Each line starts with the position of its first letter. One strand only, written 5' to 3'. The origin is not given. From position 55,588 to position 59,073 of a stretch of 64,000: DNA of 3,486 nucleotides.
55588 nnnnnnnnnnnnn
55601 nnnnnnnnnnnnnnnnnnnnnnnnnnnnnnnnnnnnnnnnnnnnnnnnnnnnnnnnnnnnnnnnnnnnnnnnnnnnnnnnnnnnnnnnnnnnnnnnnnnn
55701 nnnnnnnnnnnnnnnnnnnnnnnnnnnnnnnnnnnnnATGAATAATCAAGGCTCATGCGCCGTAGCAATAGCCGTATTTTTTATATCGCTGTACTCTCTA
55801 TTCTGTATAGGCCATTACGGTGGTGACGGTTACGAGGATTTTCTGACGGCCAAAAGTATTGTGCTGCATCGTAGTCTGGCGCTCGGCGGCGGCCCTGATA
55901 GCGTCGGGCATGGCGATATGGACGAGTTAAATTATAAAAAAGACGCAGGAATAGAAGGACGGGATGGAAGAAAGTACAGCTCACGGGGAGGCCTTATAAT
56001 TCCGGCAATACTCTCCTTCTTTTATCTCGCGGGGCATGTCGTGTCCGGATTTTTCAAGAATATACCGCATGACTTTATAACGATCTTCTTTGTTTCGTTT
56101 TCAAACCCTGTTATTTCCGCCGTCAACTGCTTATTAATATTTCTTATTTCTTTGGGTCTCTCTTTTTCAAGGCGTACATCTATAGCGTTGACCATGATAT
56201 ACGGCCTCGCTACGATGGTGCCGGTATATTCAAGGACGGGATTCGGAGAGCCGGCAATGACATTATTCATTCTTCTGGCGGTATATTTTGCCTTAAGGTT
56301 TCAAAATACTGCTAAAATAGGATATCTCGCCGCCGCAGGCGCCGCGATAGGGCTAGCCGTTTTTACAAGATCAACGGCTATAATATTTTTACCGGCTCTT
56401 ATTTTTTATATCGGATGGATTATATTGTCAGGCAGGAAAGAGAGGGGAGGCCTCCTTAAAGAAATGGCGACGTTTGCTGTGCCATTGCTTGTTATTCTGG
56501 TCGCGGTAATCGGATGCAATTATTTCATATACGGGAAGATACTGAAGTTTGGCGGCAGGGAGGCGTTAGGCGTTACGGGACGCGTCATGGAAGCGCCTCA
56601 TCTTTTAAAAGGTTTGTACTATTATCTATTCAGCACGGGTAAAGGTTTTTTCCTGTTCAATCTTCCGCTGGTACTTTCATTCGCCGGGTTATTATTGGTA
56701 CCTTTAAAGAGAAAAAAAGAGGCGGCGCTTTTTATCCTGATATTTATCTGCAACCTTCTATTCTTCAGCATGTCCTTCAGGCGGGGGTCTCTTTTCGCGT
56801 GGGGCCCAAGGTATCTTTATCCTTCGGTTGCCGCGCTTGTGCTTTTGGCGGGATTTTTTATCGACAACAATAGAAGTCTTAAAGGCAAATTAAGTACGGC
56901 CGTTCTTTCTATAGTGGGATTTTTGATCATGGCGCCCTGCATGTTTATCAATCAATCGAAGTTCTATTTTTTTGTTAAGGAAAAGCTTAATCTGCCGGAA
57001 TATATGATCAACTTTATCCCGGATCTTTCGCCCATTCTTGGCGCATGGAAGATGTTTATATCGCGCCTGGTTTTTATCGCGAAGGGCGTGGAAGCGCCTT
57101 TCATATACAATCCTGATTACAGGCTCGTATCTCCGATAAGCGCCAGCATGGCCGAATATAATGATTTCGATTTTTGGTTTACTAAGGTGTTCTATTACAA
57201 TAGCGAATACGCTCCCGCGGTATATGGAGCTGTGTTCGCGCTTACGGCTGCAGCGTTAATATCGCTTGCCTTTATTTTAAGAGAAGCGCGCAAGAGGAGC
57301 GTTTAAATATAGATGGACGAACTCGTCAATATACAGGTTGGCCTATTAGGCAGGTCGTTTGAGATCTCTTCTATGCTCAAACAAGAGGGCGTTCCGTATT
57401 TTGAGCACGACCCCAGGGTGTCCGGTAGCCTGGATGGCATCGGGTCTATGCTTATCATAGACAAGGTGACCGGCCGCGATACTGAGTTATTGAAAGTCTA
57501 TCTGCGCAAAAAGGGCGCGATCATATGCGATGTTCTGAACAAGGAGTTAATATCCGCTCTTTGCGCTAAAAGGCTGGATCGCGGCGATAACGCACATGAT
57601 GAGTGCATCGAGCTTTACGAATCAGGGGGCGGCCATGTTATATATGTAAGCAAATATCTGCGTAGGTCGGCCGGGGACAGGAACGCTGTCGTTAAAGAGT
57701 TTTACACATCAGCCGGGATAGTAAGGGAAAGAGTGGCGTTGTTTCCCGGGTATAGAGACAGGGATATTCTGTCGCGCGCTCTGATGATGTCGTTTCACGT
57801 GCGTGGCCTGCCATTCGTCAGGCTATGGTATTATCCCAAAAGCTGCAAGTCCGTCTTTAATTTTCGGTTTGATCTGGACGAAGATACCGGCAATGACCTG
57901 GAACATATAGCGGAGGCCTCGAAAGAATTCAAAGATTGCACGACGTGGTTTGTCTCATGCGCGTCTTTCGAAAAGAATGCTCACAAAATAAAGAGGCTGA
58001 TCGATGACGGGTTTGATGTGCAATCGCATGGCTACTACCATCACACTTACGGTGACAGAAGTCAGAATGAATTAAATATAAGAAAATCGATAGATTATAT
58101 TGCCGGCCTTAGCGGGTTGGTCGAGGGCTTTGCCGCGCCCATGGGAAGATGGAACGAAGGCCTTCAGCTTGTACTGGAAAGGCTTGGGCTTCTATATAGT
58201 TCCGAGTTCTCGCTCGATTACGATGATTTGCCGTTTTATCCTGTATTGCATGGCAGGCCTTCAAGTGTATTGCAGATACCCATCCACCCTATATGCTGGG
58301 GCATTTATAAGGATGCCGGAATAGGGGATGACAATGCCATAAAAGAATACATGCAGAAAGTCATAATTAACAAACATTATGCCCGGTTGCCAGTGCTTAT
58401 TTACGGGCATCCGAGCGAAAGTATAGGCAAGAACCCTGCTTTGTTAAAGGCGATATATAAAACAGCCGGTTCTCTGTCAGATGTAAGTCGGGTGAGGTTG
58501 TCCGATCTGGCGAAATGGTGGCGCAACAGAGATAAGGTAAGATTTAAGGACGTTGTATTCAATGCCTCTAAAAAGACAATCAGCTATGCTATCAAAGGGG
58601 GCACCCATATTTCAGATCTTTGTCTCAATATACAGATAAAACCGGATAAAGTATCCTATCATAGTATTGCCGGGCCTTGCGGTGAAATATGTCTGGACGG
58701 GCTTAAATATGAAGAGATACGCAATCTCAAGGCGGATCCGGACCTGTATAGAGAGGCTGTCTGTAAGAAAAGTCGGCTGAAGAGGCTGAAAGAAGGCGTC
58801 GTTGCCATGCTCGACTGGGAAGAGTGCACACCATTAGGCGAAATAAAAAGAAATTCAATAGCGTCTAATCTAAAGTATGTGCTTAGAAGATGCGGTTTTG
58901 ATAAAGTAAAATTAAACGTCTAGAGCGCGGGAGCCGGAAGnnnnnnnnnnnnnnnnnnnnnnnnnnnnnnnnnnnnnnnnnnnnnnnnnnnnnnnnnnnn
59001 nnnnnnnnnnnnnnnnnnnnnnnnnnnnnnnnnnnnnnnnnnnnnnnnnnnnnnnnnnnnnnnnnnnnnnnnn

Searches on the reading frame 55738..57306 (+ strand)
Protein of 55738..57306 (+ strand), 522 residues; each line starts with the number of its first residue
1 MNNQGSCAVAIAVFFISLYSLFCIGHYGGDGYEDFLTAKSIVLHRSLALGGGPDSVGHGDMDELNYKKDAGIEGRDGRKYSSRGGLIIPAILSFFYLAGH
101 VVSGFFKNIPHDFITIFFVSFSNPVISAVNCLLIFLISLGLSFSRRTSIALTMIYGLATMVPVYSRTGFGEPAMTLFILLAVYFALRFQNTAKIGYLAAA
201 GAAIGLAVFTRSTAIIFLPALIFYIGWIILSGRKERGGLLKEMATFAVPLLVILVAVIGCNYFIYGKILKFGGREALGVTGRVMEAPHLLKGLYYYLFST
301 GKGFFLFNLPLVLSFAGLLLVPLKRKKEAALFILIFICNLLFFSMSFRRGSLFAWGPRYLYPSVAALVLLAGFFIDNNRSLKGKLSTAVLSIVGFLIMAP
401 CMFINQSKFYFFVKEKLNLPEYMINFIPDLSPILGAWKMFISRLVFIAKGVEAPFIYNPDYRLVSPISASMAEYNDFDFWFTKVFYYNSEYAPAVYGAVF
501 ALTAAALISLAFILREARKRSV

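Call 3: search_protein_families(library=pfam, proteins=[window:55738-57306:+], max_evalue=0.01)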
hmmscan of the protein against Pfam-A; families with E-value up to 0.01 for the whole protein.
window:55738-57306:+ (522 aa): 2 families
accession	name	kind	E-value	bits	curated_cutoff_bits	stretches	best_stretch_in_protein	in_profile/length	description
PF13231.12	PMT_2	-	2.1e-08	35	26.1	1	121-256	26-153/160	Dolichyl-phosphate-mannose-protein mannosyltransferase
PF02366.24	PMT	-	1.3e-05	25.4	22.7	1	96-260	58-231/245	Dolichyl-phosphate-mannose-protein mannosyltransferase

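Call 4: search_protein_families(library=ncbifam, proteins=[window:55738-57306:+], max_evalue=0.01)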
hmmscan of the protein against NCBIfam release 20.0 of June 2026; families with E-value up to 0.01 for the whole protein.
window:55738-57306:+ (522 aa): 2 families
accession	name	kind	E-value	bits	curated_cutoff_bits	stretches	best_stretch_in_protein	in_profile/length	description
NF047440.1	LA3751_2_3_fam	subfamily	1.5e-15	57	200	1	114-410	89-386/460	LA_3751/LA_3752 family putative glycosyltransferase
TIGR03663.1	TIGR03663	subfamily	0.001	18.2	126.25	1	131-246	85-197/435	flippase activity-associated protein Agl23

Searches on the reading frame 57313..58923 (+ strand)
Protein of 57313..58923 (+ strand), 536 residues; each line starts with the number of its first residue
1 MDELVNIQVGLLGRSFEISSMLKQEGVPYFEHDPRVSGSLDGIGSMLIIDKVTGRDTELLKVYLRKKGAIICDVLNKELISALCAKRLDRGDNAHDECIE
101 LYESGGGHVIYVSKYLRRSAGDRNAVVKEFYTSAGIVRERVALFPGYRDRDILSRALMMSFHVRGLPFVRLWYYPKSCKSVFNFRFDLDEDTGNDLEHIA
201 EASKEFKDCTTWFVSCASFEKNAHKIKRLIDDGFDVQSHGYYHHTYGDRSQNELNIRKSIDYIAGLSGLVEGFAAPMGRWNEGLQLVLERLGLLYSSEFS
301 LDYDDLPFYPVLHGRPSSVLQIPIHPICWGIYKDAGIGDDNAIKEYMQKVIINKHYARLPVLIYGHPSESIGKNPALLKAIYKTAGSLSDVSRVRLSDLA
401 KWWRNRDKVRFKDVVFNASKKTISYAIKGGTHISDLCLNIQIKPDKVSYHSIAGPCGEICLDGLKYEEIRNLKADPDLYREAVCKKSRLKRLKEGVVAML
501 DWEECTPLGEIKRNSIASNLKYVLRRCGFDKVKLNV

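Call 3: search_protein_families(library=pfam, proteins=[window:57313-58923:+], max_evalue=0.01)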
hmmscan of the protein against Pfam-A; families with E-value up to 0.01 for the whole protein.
window:57313-58923:+ (536 aa): 1 family
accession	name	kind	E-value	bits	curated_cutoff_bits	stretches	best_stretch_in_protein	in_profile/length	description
PF01522.26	Polysacc_deac_1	-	1.1e-07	32.2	23.1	1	196-294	21-122/124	Polysaccharide deacetylase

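Call 4: search_protein_families(library=ncbifam, proteins=[window:57313-58923:+], max_evalue=0.01)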
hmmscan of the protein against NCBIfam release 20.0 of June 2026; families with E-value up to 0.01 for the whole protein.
window:57313-58923:+ (536 aa): 5 families
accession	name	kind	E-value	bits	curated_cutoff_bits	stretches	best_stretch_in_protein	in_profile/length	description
TIGR02764.1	spore_ybaN_pdaB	equivalog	1.1e-05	25.3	237.4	1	194-292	19-120/191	polysaccharide deacetylase family sporulation protein PdaB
TIGR03212.1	uraD_N-term-dom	equivalog_domain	2.5e-05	23.5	424.6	1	207-317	90-200/297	allantoinase PuuE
TIGR03006.1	pepcterm_polyde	equivalog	0.00031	20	276.2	1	198-297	38-143/272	XrtA system polysaccharide deacetylase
TIGR04243.1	nodulat_NodB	equivalog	0.00034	20.1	240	1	199-304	20-128/197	chitooligosaccharide deacetylase NodB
TIGR02884.1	spore_pdaA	equivalog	0.0095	15.7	298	0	183-293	40-153/224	delta-lactam-biosynthetic de-N-acetylase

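Call 53: search_solved_structures(query=window:57313-58923:+, max_evalue=1)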
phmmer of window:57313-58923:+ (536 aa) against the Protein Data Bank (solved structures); distinct sequences matched with E-value up to 1: 15.
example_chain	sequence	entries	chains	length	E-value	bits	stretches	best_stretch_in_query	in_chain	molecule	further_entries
3qbu_A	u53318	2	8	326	4.8e-06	28.3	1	203-312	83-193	Putative uncharacterized protein | peptidoglycan deacetylase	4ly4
1z7a_A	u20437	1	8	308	0.00012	23.8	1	211-403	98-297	conserved hypothetical protein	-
4m1b_A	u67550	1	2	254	0.0014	20.2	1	180-293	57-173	Polysaccharide deacetylase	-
3rxz_A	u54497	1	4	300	0.0046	18.5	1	205-324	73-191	Polysaccharide deacetylase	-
9udj_A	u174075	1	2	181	0.016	16.7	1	163-232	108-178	Disks large homolog 4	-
3wp0_A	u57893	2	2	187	0.016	16.7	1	163-232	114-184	Disks large homolog 4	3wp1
5b64_A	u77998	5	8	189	0.017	16.6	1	163-232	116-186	DLG GK | Disks large homolog 4 | DLG4 GK domain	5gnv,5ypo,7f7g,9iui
1kjw_A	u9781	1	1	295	0.019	16.5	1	165-232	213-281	POSTSYNAPTIC DENSITY PROTEIN 95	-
1jxm_A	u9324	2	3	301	0.02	16.4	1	165-232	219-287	POSTSYNAPTIC DENSITY PROTEIN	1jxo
7f7i_A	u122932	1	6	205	0.02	16.4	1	163-232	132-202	Disks large homolog 4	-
5ypr_A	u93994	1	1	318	0.022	16.3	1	165-232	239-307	Disks large homolog 4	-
2xkx_A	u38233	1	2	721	0.11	14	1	166-232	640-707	DISKS LARGE HOMOLOG 4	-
7tpm_A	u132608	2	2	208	0.28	12.6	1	99-191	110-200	Outer membrane lipoprotein carrier protein LolA | Outer membrane lipoprotein carrier protein (LolA)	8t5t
5o6y_A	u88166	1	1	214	0.85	11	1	188-276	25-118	Peptidoglycan N-acetylglucosamine deacetylase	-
5o6y_B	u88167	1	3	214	0.95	10.8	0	188-276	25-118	Peptidoglycan N-acetylglucosamine deacetylase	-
